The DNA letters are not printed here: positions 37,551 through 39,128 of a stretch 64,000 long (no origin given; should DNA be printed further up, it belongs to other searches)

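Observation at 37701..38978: Unusual domain fusion: adenylate-kinase-like NMP kinase + GTP cyclohydrolase II in one 425-aa protein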

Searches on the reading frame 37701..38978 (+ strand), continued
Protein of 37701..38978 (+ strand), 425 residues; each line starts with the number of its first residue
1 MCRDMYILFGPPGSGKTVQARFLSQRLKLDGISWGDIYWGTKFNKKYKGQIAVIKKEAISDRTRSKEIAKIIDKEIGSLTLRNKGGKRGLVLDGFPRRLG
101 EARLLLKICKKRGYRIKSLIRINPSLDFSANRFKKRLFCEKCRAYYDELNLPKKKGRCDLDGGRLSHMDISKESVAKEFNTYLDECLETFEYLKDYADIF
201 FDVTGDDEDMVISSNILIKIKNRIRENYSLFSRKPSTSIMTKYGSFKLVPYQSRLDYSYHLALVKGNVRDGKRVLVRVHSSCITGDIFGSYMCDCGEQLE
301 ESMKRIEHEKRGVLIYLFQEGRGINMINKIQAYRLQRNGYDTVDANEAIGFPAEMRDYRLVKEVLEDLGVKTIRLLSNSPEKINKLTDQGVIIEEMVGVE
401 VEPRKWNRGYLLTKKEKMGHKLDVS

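Call 79: search_protein_families(library=ncbifam, proteins=[L001:9817-10347:-, L003:10153-10638:+, L001:10424-10987:+, L001:10994-11431:+, L003:7506-7895:+], max_evalue=0.01)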
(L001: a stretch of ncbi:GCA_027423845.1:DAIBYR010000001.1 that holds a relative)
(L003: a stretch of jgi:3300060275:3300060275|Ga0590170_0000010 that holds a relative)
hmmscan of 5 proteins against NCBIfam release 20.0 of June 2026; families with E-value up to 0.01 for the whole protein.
L001:9817-10347:- (176 aa): 12 families
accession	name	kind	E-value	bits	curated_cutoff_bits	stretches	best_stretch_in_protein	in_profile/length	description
NF001263.0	PRK00226.1-4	equivalog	1.6e-18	67.1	145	1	13-165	4-157/160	transcription elongation factor GreA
TIGR01462.1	greA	subfamily_domain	2.2e-18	66.8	139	1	58-165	43-150/151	transcription elongation factor GreA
NF001261.0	PRK00226.1-2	equivalog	2.9e-15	56.5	167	1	54-165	43-154/157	transcription elongation factor GreA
NF001262.0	PRK00226.1-3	equivalog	2.7e-14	53.2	161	1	12-164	3-158/165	transcription elongation factor GreA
NF001260.0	PRK00226.1-1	equivalog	1.2e-12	47.8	234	1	15-165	5-156/160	transcription elongation factor GreA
NF001264.0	PRK00226.1-5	equivalog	5.2e-10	39.3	180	1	59-165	48-155/158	transcription elongation factor GreA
NF002506.1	PRK01885.1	equivalog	2.9e-09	36.8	188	1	52-165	40-152/156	transcription elongation factor GreB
NF004548.0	PRK05892.1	equivalog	1.5e-08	34.7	126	1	19-169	9-158/158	nucleoside diphosphate kinase regulator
TIGR01461.1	greB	equivalog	7.6e-08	32.2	171.05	1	22-165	9-152/156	transcription elongation factor GreB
NF004396.0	PRK05753.1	equivalog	3.3e-07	30.2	109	1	72-171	31-131/137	nucleoside diphosphate kinase regulator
NF011309.0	PRK14720.1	equivalog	4.4e-06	25.1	714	1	62-165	797-900/906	transcription elongation factor GreA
NF004973.0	PRK06342.1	equivalog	0.0036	17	159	1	33-151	38-149/160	transcription elongation factor GreA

L003:10153-10638:+ (161 aa): 11 families
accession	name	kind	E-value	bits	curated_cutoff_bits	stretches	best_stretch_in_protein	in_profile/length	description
TIGR01462.1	greA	subfamily_domain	6.7e-14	52.2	139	1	6-143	3-144/151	transcription elongation factor GreA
NF001263.0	PRK00226.1-4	equivalog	4.9e-10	39.5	145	1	4-149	8-157/160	transcription elongation factor GreA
NF001262.0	PRK00226.1-3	equivalog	1.7e-09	37.6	161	1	11-146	19-156/165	transcription elongation factor GreA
NF001261.0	PRK00226.1-2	equivalog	7.4e-09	35.7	167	1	11-134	12-139/157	transcription elongation factor GreA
TIGR01461.1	greB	equivalog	2e-07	30.9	171.05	1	39-132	40-135/156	transcription elongation factor GreB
NF002506.1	PRK01885.1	equivalog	6.5e-07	29.2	188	1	46-139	47-142/156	transcription elongation factor GreB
NF001264.0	PRK00226.1-5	equivalog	3.3e-05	23.7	180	1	46-137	48-143/158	transcription elongation factor GreA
NF011309.0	PRK14720.1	equivalog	0.00063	17.9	714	1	60-149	808-900/906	transcription elongation factor GreA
NF004548.0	PRK05892.1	equivalog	0.0014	18.6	126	1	51-149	54-154/158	nucleoside diphosphate kinase regulator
NF011996.0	PRK15452.1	equivalog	0.0058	15.5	534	1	19-97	321-399/449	prephenate-dependent tRNA uridine(34) hydroxylase TrhP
NF004396.0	PRK05753.1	equivalog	0.0062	16.3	109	1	107-145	82-121/137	nucleoside diphosphate kinase regulator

L001:10424-10987:+ (187 aa): 1 family
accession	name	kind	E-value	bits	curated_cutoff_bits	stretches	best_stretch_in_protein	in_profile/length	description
TIGR00318.1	cyaB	equivalog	9.4e-06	25.6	57.95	1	42-166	33-160/174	class IV adenylate cyclase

L001:10994-11431:+ (145 aa): 15 families
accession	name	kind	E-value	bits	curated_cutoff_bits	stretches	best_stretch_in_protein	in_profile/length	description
NF001938.0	PRK00714.1-5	equivalog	4e-09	36.1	116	1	31-83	45-97/172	RNA pyrophosphohydrolase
NF001936.0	PRK00714.1-3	equivalog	7.4e-09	35.7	118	1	29-127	33-136/155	RNA pyrophosphohydrolase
NF052459.1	OxoGTPPhMutT1Mycb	equivalog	7.9e-09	35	475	1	30-136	28-124/292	8-oxo-(d)GTP phosphatase MutT1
NF041652.1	Nud_hyd_Dein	equivalog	1e-08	35.5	200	1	29-122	41-128/152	Nudix hydrolase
TIGR02705.1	nudix_YtkD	equivalog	2.1e-08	33.8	154.4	1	23-99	37-107/156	RNA deprotection pyrophosphohydrolase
NF006961.0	PRK09438.1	equivalog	5.6e-07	29.1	103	1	16-126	17-134/151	dihydroneopterin triphosphate diphosphatase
NF006530.0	PRK08999.1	equivalog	5.9e-07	28.8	245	1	27-85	29-87/315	Nudix family hydrolase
NF008044.0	PRK10776.1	equivalog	1.1e-06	28.5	148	1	27-119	27-108/130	8-oxo-dGTP diphosphatase MutT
TIGR00586.1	mutt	equivalog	1.4e-06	28.3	97.9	1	27-119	28-109/129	8-oxo-dGTP diphosphatase MutT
NF001934.0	PRK00714.1-1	equivalog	2.8e-06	26.8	241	1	27-66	26-68/176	RNA pyrophosphohydrolase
NF001937.0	PRK00714.1-4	equivalog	5e-06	26.2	139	1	29-82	29-82/161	RNA pyrophosphohydrolase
NF008736.0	PRK11762.1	equivalog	7.1e-06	25.7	169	1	32-66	75-111/186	ADP compounds hydrolase NudE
NF001935.0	PRK00714.1-2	equivalog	2.8e-05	23.7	259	1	31-65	31-65/183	RNA pyrophosphohydrolase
NF012016.0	PRK15472.1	equivalog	0.0009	19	95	1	29-121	29-122/141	nucleoside triphosphatase NudI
NF002995.0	PRK03759.1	equivalog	0.0097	15.6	127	0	38-125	71-154/185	isopentenyl-diphosphate Delta-isomerase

L003:7506-7895:+ (129 aa): 21 families
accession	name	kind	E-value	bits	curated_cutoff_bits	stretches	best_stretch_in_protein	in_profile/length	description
NF006530.0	PRK08999.1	equivalog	1.1e-10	41.1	245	1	6-70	10-76/315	Nudix family hydrolase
TIGR00586.1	mutt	equivalog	2.1e-10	40.7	97.9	1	6-69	9-74/129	8-oxo-dGTP diphosphatase MutT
NF007834.0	PRK10546.1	equivalog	5.1e-10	39.3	156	1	6-64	7-67/135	pyrimidine (deoxy)nucleoside triphosphate diphosphatase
NF001936.0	PRK00714.1-3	equivalog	1.1e-08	35.1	118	1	6-56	10-64/155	RNA pyrophosphohydrolase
NF001934.0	PRK00714.1-1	equivalog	1.3e-08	34.5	241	1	9-65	13-69/176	RNA pyrophosphohydrolase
NF001937.0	PRK00714.1-4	equivalog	6.9e-08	32.3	139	1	7-60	12-64/161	RNA pyrophosphohydrolase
NF008044.0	PRK10776.1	equivalog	7.2e-08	32.4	148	1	5-84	5-92/130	8-oxo-dGTP diphosphatase MutT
NF001938.0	PRK00714.1-5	equivalog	1.5e-07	30.9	116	1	8-57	19-75/172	RNA pyrophosphohydrolase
NF001935.0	PRK00714.1-2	equivalog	4.7e-07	29.5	259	1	10-59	16-63/183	RNA pyrophosphohydrolase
NF003786.0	PRK05379.1-2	equivalog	7.3e-07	28.7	397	1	4-59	219-275/354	bifunctional nicotinamide-nucleotide adenylyltransferase/Nudix hydroxylase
TIGR02705.1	nudix_YtkD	equivalog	9.1e-07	28.5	154.4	1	5-59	26-77/156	RNA deprotection pyrophosphohydrolase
NF006961.0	PRK09438.1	equivalog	1.8e-06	27.5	103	1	9-75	15-78/151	dihydroneopterin triphosphate diphosphatase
NF003788.0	PRK05379.1-5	equivalog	1.8e-06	27.5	354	1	7-63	217-274/351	bifunctional nicotinamide-nucleotide adenylyltransferase/Nudix hydroxylase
NF001299.0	PRK00241.1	equivalog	2.8e-06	27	158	1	9-59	141-191/263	NAD(+) diphosphatase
NF003787.0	PRK05379.1-4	equivalog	5.2e-06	25.7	449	1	5-61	210-267/346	bifunctional nicotinamide-nucleotide adenylyltransferase/Nudix hydroxylase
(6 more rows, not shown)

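Call 87: find_encoding_contigs(protein=P0091, flank=6000, max_places=2)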
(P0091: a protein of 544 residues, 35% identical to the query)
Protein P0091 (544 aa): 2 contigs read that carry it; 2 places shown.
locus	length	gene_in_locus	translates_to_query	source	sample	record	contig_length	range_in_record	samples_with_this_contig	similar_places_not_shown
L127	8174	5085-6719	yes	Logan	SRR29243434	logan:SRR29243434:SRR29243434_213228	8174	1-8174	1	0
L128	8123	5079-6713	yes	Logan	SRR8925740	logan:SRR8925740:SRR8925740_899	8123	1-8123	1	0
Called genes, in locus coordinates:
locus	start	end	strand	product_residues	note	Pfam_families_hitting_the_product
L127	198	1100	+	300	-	-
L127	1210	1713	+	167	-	PF01272:GreA_GreB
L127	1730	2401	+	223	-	PF00406:ADK, PF13207:AAA_17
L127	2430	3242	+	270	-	-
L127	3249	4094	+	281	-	PF09924:LPG_synthase_C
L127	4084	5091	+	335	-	-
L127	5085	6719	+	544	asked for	PF00925:GTP_cyclohydro2, PF01931:NTPase_I-T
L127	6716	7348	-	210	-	PF04203:Sortase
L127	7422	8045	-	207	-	PF11999:Ice_binding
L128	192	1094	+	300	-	-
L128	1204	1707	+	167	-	PF01272:GreA_GreB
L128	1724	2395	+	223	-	PF00406:ADK, PF13207:AAA_17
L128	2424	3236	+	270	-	-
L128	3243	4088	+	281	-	PF09924:LPG_synthase_C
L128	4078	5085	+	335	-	-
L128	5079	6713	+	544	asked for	PF00925:GTP_cyclohydro2, PF01931:NTPase_I-T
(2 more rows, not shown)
